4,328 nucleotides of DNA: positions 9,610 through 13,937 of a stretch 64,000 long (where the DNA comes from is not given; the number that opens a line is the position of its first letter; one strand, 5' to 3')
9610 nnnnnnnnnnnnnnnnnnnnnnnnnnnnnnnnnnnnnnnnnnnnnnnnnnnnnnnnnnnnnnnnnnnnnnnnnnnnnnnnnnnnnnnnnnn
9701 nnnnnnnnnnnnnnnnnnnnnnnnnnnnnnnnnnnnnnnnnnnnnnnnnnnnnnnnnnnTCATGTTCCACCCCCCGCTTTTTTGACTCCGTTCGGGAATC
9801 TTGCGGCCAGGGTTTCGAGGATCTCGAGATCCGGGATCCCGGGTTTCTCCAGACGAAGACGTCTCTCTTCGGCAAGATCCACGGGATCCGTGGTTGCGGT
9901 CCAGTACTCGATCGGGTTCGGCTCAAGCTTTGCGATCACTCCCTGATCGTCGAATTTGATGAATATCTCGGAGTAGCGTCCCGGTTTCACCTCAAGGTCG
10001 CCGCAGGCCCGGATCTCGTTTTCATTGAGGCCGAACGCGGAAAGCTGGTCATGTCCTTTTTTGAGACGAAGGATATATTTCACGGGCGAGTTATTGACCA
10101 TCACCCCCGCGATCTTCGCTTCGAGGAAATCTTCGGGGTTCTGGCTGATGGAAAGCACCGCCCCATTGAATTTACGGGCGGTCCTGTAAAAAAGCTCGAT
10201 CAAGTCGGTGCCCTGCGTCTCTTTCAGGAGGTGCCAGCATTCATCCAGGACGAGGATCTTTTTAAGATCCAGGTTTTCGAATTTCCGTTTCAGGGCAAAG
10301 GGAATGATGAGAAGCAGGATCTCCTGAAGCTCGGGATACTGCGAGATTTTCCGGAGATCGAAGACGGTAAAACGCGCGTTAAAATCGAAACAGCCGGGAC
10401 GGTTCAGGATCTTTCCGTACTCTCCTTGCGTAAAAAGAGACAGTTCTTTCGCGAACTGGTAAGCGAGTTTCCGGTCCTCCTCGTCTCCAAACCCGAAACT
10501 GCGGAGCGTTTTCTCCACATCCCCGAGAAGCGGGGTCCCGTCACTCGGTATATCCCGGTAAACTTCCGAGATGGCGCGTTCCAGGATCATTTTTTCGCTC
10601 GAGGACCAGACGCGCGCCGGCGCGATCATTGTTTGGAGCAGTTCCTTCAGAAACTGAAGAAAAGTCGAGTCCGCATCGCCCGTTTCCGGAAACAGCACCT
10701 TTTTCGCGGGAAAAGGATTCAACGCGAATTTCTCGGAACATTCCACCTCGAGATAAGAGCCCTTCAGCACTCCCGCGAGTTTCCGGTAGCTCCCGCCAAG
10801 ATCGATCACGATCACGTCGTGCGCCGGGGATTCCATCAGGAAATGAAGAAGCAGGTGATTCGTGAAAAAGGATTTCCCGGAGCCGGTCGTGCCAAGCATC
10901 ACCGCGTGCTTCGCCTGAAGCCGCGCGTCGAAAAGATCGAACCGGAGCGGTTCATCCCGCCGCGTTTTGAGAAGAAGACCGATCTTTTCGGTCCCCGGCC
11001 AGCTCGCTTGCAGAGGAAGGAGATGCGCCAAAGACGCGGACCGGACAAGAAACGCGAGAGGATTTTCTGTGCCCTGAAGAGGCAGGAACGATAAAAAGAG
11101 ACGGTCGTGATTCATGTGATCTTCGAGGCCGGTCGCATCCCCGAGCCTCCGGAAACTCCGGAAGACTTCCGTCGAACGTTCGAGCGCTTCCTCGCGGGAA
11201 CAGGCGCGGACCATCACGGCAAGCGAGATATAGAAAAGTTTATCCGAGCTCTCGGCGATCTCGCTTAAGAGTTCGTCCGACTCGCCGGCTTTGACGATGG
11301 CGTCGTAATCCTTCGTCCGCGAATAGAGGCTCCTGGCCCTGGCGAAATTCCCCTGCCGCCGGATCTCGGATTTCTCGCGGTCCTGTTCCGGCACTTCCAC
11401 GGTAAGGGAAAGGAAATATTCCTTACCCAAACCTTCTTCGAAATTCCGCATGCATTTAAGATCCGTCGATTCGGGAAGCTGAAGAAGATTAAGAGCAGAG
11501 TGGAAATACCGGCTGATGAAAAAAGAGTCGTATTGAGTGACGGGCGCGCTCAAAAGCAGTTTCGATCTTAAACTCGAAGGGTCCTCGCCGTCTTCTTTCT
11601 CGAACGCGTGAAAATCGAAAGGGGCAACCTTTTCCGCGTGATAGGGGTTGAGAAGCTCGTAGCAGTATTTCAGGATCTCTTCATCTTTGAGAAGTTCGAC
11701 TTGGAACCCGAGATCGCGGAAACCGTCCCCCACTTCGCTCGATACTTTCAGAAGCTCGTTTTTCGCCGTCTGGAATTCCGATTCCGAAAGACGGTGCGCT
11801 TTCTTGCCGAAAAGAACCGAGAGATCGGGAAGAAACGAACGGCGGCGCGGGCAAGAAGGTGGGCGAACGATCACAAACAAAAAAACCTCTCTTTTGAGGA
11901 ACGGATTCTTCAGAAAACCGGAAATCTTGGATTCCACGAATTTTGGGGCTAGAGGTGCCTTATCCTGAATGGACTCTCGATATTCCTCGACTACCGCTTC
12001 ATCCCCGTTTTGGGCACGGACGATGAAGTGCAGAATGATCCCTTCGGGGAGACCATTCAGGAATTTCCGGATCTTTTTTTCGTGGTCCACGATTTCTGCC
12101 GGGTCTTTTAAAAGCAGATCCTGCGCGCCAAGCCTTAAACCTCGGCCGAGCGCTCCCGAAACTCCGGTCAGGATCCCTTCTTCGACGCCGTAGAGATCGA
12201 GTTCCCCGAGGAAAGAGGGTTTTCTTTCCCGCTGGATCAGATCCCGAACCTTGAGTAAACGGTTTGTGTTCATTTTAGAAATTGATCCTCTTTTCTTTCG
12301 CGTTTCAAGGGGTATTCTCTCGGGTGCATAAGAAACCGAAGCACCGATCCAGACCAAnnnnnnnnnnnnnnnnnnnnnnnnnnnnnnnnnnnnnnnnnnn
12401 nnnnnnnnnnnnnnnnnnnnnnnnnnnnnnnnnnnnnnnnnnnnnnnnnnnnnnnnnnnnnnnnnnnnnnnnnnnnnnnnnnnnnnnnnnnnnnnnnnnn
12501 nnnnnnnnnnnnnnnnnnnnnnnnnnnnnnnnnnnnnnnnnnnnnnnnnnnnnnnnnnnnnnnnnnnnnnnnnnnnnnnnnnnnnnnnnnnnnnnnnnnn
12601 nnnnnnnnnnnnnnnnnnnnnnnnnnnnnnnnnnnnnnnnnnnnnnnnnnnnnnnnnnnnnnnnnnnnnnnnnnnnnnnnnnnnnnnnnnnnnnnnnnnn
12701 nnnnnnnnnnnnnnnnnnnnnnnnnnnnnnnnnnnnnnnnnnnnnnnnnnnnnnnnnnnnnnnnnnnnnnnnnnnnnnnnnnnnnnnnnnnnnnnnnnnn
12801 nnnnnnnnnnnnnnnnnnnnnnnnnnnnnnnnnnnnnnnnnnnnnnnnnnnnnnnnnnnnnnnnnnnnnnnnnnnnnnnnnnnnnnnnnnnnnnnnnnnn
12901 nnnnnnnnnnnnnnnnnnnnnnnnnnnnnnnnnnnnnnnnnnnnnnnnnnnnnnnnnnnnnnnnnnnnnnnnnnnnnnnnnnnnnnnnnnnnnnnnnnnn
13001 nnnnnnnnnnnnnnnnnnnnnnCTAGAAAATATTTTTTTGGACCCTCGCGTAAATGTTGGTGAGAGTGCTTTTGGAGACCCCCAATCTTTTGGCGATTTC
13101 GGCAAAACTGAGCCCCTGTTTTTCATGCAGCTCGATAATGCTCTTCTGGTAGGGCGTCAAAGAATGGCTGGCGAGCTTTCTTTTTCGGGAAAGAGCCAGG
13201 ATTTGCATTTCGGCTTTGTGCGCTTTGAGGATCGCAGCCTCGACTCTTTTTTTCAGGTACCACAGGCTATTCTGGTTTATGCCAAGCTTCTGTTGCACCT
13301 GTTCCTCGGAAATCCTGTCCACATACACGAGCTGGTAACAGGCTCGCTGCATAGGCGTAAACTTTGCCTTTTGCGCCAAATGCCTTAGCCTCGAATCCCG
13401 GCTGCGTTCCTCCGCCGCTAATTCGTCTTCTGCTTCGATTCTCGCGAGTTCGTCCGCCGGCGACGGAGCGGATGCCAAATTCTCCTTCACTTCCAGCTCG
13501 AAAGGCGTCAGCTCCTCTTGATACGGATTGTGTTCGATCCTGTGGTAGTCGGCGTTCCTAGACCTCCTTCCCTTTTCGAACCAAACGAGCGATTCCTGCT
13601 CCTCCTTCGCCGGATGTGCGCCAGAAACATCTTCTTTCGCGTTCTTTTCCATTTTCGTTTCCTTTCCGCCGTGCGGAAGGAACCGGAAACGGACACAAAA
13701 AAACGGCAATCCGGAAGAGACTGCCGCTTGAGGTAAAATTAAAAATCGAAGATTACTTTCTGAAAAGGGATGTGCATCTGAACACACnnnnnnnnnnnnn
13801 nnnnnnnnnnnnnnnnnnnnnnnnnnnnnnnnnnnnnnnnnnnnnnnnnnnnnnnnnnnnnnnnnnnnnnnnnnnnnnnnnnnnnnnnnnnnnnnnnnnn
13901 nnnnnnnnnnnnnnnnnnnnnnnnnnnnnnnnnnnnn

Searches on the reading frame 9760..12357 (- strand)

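Call 17: search_protein_families(library=pfam, proteins=[window:9760-12357:-], max_evalue=0.001)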
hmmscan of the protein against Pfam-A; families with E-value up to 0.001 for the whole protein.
window:9760-12357:- (865 aa): 6 families
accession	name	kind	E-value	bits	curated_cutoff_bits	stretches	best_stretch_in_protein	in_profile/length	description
PF19044.6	P-loop_TraG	-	1.1e-34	120.2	25.8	1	468-825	10-386/413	TraG P-loop domain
PF12846.13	AAA_10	-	2.7e-13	50.1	27.5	1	479-764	18-302/362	AAA-like domain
PF11130.14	TraC_F_IV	-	3.5e-08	33.3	28.1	1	179-406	120-353/375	TraC protein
PF01935.23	DUF87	-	1.7e-07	32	23.2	1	459-538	3-81/220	Helicase HerA, central domain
PF01580.24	FtsK_SpoIIIE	-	2.1e-05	24.5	24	1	467-521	27-78/221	FtsK/SpoIIIE family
PF10412.15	TrwB_AAD_bind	-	4.4e-05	23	20.5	1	479-602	12-127/387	Type IV secretion-system coupling protein DNA-binding domain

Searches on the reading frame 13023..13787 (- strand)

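Call 17: search_protein_families(library=pfam, proteins=[window:13023-13787:-], max_evalue=0.001)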
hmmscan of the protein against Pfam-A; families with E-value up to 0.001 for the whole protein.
window:13023-13787:- (254 aa): 14 families
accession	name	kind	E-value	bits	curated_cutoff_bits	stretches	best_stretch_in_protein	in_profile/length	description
PF08281.18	Sigma70_r4_2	-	3.5e-11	43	25.7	1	209-242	10-43/54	Sigma-70, region 4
PF13384.12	HTH_23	-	1.2e-08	35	24.6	1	217-250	10-42/50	Homeodomain-like domain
PF04545.22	Sigma70_r4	-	4.7e-07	29.7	24.1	1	209-243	4-38/50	Sigma-70, region 4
PF13936.12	HTH_38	-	1.4e-05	25.2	27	1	210-242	5-37/44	Helix-turn-helix domain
PF04218.19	CENP-B_N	-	1.6e-05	24.9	21.2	1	208-247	5-44/53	CENP-B N-terminal DNA-binding domain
PF13412.12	HTH_24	-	7.3e-05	22.7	21.9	0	219-245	11-37/48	Winged helix-turn-helix DNA-binding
PF13560.12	HTH_31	-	7.8e-05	23.4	27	0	220-245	9-34/64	Helix-turn-helix domain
PF02796.21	HTH_7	-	8.9e-05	23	23.8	1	201-242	2-38/45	Helix-turn-helix domain of resolvase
PF01047.28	MarR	-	9.1e-05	22.7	24.6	1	219-248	11-40/59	MarR family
PF04297.20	UPF0122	-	0.00014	22.5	22.7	0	210-251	18-59/101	Putative helix-turn-helix protein, YlxM / p13 like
PF13542.12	HTH_Tnp_ISL3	-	0.00015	21.5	27.4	1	214-249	17-50/51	Helix-turn-helix domain of transposase family ISL3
PF01381.28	HTH_3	-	0.00036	20.9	23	0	222-245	6-29/55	Helix-turn-helix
PF04967.18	HTH_10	-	0.00036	20.7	23.1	0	227-254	25-52/53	HTH DNA binding domain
PF07638.17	Sigma70_ECF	-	0.00039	20.8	21.1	1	194-243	121-169/185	ECF sigma factor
